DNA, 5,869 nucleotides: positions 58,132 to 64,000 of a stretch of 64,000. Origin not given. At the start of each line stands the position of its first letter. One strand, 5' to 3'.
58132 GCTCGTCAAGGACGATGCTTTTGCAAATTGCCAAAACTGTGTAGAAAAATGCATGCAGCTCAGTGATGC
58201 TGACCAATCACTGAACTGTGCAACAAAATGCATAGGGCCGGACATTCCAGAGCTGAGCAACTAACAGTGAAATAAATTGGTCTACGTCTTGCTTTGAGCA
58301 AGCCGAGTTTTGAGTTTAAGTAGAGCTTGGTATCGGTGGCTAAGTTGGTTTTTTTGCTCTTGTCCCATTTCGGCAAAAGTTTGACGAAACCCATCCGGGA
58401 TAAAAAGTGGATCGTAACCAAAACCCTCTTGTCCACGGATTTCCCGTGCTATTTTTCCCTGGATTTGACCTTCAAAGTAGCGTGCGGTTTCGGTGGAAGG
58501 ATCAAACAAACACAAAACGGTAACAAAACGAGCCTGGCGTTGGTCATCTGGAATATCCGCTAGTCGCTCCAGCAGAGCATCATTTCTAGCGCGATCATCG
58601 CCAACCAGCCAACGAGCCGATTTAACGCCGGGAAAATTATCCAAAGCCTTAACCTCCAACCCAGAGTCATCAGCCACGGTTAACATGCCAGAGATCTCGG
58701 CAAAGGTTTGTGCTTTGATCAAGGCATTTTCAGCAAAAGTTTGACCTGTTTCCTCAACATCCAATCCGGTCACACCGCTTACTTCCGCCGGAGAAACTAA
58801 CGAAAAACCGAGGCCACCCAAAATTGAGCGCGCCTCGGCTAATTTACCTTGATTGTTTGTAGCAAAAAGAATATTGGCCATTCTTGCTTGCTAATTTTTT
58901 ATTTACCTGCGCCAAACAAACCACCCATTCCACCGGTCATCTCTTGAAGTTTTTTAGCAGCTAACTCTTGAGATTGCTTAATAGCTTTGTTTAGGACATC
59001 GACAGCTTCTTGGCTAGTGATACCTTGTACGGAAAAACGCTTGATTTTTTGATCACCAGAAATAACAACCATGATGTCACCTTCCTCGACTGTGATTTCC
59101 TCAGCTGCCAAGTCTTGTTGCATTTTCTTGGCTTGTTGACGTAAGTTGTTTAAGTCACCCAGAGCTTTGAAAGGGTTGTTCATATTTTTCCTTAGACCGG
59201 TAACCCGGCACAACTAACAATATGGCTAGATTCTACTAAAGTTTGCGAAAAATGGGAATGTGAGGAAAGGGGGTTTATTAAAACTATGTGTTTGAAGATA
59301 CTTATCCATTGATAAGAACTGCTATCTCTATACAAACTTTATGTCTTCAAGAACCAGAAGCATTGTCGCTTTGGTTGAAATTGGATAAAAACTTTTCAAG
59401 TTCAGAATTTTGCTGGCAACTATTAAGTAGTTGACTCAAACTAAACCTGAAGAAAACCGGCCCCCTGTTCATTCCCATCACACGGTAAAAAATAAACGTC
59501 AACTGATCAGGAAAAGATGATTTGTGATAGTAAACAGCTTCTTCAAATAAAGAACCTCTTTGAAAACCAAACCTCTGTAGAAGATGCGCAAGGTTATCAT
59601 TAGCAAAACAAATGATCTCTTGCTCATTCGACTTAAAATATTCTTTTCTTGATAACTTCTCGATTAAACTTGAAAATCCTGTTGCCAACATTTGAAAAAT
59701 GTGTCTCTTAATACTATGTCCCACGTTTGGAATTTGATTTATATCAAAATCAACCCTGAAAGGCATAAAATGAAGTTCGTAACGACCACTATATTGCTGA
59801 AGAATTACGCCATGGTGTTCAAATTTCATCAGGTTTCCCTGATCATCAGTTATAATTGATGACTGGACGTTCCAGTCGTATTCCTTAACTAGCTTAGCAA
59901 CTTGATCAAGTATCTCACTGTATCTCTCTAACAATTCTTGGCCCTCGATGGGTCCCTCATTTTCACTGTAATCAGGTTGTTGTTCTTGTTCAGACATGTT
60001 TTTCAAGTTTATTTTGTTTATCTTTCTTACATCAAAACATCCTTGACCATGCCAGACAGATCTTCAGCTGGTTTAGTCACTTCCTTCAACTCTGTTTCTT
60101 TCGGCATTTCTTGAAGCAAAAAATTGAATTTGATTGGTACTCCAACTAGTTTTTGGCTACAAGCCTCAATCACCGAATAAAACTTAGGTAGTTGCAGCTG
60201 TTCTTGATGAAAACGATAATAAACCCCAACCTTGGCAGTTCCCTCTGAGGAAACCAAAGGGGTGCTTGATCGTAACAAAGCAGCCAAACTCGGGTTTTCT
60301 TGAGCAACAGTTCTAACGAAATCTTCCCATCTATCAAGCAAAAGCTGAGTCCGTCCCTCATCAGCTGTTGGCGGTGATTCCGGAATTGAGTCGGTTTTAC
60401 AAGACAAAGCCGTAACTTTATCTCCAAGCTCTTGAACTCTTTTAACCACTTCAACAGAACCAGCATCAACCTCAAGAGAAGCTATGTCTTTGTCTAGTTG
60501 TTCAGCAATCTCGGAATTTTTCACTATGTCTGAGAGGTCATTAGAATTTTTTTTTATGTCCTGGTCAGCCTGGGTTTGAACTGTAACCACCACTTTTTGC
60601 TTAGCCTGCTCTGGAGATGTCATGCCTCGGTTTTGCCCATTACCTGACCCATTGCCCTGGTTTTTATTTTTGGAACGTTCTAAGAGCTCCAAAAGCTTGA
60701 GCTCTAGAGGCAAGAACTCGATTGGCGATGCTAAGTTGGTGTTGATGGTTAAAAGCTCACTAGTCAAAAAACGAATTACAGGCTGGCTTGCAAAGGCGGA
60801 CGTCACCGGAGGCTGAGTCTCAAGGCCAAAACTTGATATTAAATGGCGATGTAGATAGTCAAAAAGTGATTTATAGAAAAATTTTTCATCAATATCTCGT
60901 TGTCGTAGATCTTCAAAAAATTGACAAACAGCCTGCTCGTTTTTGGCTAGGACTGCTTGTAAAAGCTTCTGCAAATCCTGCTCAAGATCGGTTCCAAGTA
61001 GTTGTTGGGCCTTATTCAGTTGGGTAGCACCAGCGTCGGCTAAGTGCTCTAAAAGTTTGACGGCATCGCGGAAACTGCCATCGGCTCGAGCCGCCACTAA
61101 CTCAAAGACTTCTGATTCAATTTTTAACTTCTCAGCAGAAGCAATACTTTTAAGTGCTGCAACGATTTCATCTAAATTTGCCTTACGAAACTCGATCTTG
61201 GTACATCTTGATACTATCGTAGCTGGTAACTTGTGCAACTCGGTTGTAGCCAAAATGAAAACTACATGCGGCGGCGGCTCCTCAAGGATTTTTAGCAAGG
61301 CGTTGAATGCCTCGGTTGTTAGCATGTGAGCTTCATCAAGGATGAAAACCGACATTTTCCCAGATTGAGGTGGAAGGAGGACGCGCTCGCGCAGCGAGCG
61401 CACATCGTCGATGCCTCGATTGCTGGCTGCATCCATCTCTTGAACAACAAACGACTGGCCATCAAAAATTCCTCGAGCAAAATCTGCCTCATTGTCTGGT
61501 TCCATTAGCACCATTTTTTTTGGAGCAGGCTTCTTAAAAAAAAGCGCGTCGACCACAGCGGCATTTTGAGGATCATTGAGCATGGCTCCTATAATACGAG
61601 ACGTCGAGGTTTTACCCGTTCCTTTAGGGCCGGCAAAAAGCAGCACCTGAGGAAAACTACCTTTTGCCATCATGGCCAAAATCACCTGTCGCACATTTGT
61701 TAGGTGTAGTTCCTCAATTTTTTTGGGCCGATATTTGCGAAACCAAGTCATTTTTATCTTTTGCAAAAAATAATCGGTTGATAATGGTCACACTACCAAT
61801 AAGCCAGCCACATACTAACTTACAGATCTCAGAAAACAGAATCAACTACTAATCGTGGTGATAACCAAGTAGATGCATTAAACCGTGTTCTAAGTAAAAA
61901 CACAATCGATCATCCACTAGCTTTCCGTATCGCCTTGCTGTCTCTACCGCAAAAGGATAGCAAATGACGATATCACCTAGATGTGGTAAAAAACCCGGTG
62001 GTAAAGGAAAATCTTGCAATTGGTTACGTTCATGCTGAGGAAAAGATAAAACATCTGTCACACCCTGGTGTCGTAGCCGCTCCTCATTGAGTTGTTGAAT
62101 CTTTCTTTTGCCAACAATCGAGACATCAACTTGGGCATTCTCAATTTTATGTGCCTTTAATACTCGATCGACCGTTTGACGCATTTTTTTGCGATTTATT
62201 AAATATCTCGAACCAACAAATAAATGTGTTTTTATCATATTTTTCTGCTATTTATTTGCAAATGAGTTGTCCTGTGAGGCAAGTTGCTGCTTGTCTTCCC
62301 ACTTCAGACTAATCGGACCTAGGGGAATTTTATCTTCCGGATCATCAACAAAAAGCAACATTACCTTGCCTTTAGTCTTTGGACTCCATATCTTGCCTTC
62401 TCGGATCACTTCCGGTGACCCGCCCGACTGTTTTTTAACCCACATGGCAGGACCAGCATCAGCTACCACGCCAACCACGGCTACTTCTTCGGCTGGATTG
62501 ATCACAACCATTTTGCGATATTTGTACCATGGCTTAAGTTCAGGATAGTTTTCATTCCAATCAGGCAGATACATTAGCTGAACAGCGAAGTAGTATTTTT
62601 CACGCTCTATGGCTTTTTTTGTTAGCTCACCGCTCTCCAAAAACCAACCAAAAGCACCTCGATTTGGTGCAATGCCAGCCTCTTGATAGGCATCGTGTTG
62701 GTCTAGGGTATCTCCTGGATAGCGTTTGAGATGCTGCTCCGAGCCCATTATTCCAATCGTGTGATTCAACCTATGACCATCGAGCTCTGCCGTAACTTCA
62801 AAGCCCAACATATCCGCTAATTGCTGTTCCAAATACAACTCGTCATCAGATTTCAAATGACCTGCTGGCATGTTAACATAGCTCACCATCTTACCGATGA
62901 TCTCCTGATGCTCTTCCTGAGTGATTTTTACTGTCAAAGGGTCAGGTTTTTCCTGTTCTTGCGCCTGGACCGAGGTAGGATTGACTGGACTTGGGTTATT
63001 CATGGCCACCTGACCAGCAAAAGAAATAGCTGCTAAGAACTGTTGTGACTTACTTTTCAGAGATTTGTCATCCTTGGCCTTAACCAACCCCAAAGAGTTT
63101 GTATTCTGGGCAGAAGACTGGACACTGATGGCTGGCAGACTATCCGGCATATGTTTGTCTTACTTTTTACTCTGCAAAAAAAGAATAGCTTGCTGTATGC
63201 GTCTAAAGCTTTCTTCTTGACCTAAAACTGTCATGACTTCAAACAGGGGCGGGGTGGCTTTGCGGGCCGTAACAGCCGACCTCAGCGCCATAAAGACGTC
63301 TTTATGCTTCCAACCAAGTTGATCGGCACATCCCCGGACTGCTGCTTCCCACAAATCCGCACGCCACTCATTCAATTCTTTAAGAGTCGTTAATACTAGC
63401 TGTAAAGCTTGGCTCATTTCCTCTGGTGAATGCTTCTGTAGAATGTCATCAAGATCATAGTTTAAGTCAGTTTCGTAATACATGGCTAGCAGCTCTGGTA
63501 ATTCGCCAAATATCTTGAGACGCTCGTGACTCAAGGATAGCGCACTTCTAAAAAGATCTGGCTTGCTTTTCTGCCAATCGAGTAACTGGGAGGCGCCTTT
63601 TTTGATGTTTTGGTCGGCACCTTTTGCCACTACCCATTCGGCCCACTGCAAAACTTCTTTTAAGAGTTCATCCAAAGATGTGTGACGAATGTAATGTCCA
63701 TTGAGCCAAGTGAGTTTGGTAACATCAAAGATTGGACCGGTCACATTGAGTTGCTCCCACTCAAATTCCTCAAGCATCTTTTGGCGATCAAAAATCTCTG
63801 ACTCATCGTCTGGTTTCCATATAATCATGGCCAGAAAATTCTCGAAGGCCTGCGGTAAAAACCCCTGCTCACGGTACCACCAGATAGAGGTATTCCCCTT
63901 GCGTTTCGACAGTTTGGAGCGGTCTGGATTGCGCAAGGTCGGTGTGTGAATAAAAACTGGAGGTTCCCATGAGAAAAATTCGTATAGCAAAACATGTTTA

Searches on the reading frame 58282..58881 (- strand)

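Call 77: search_protein_families(library=pfam, proteins=[window:58282-58881:-], max_evalue=0.01)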
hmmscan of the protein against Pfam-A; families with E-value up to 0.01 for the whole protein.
window:58282-58881:- (199 aa): 1 family
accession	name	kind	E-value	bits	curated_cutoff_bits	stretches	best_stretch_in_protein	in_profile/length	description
PF01725.21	Ham1p_like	-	1.9e-62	210.9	22.5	1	4-192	1-185/186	Ham1 family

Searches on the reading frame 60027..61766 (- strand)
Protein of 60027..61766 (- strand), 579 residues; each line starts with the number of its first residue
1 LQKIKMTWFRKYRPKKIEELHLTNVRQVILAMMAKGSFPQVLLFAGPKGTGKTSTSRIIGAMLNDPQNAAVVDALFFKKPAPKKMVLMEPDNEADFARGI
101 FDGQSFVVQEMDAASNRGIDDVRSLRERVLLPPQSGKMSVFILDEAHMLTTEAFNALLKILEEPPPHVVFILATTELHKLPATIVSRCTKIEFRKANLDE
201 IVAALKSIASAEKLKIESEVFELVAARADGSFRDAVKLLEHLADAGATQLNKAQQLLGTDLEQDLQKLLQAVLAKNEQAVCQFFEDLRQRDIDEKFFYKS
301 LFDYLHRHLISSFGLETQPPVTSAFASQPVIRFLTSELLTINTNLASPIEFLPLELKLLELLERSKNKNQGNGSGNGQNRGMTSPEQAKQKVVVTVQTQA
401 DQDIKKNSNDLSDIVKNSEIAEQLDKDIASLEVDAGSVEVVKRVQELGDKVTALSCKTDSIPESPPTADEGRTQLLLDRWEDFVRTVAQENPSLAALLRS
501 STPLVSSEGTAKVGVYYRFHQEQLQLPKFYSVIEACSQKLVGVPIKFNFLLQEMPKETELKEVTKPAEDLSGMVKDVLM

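Call 77: search_protein_families(library=pfam, proteins=[window:60027-61766:-], max_evalue=0.01)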
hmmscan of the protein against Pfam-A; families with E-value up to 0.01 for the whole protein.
window:60027-61766:- (579 aa): 13 families
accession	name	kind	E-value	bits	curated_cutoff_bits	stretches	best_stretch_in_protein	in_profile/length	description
PF13177.12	DNA_pol3_delta2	-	7e-27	94.8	27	1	27-195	7-159/161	DNA polymerase III, delta subunit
PF00004.35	AAA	-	7.5e-11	43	21.2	1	42-192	1-127/131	ATPase family associated with various cellular activities (AAA)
PF13401.12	AAA_22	-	1.8e-07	32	27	1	40-178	6-127/130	AAA domain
PF22608.2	DNAX_ATPase_lid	-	3.1e-06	27.3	27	1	201-239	2-40/49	DNA polymerase III clamp loader subunit, ATPase lid domain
PF07728.20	AAA_5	-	1.6e-05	25.3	22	1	42-163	2-92/139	AAA domain (dynein-related subfamily)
PF03215.21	Rad17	-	2.1e-05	25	23.8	1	7-81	8-86/186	Rad17 P-loop domain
PF13191.12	AAA_16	-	6.1e-05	24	32.6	0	34-171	20-167/167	AAA ATPase domain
PF13604.12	AAA_30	-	0.00037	20.7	27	1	36-171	15-122/191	AAA domain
PF21960.2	RCF1-5-like_lid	-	0.00052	20.4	27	1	204-240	2-39/43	RCF1/5-like, AAA+ ATPase lid domain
PF12169.13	DNA_pol3_gamma3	-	0.0014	18.9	24.4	1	250-313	3-66/143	DNA polymerase III subunits gamma and tau domain III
PF06068.19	TIP49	-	0.0017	18.1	23.8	0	140-174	277-310/347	TIP49 P-loop domain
PF13245.12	AAA_19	-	0.0022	18.6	25.1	0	41-170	14-122/134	AAA domain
PF20964.2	DnaX_C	-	0.0057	17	26.2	0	475-553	11-89/113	DNA polymerase III subunit tau, C-terminal domain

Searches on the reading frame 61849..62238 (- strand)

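Call 77: search_protein_families(library=pfam, proteins=[window:61849-62238:-], max_evalue=0.01)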
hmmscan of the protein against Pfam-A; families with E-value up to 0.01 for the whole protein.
window:61849-62238:- (129 aa): 1 family
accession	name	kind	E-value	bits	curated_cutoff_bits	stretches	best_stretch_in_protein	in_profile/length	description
PF02130.23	YbeY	-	1.5e-26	93.2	25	1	16-128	8-109/129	Endoribonuclease YbeY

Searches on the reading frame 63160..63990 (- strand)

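Call 77: search_protein_families(library=pfam, proteins=[window:63160-63990:-], max_evalue=0.01)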
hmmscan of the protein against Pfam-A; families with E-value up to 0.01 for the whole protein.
window:63160-63990:- (276 aa): 2 families
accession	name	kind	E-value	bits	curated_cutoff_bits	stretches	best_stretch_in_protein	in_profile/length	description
PF19269.4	Anticodon_2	-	2.9e-29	102.7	23.6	1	135-269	5-141/141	Anticodon binding domain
PF00749.27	tRNA-synt_1c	-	4.6e-17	62.3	23.4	1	1-95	218-314/314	tRNA synthetases class I (E and Q), catalytic domain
